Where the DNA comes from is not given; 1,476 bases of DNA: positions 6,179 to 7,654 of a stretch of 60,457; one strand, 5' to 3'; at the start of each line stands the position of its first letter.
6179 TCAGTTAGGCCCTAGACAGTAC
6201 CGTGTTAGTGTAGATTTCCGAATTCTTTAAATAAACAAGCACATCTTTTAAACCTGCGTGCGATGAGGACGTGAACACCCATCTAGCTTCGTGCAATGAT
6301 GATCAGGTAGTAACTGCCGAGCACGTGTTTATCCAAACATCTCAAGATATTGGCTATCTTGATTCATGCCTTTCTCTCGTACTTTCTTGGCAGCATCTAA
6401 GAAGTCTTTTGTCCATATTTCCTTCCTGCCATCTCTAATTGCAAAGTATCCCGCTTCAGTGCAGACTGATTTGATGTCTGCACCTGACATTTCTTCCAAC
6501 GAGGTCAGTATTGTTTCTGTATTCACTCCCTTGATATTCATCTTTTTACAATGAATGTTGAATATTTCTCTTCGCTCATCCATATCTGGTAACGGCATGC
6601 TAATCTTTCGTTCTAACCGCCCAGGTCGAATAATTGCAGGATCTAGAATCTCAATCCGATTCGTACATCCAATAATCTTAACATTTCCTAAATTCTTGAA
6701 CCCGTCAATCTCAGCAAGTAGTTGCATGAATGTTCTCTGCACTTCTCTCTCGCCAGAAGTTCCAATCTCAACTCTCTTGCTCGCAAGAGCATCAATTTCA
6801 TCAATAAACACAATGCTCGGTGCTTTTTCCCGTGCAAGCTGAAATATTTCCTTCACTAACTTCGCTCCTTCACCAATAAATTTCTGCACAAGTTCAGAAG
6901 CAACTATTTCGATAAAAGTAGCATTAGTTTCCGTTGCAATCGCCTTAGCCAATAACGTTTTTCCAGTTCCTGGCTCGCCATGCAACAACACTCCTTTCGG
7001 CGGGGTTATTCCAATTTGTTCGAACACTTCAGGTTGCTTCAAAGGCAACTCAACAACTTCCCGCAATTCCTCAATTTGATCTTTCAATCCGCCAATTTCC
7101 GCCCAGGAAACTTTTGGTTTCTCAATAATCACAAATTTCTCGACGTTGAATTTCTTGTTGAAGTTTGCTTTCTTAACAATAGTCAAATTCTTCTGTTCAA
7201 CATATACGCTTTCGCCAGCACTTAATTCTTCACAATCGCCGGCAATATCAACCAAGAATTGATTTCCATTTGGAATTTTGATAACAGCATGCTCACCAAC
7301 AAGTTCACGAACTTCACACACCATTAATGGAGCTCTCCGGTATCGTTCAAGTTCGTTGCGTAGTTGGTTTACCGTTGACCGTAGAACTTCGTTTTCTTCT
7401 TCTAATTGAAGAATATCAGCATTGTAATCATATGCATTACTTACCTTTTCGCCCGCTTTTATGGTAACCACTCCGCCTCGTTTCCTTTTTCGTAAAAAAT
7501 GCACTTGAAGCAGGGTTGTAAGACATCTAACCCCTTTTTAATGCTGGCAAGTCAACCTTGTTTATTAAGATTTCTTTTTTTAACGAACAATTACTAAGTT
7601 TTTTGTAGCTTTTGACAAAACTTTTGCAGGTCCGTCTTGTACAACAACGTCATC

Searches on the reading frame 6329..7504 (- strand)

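Call 12: search_protein_families(library=pfam, proteins=[window:6329-7504:-])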
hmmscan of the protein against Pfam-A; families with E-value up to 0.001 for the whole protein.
window:6329-7504:- (391 aa): 10 families
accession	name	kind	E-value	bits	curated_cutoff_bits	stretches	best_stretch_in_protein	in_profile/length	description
PF00004.35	AAA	-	1.8e-43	148.6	21.2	1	172-304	1-130/131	ATPase family associated with various cellular activities (AAA)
PF17862.7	AAA_lid_3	-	2.7e-08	33.6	27.2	1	328-363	3-38/45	AAA+ lid domain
PF07724.20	AAA_2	-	1.5e-06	28.8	27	1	172-263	6-99/166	AAA domain (Cdc48 subfamily)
PF13191.12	AAA_16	-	5.6e-06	27.4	32.6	1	166-204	21-62/167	AAA ATPase domain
PF13401.12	AAA_22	-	1.3e-05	25.9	27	1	172-241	8-65/130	AAA domain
PF06745.19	ATPase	-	1.7e-05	24.7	26.6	0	164-188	14-38/231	KaiC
PF05496.18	RuvB_N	-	1.9e-05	24.9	27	1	171-245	35-101/159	Holliday junction DNA helicase RuvB P-loop domain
PF07728.20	AAA_5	-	2.1e-05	25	22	1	171-242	1-80/139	AAA domain (dynein-related subfamily)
PF20720.3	nSTAND3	-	8e-05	22.8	27.2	1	172-319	20-153/155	Novel STAND NTPase 3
PF06068.19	TIP49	-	0.00016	21.5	23.8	1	170-208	51-91/347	TIP49 P-loop domain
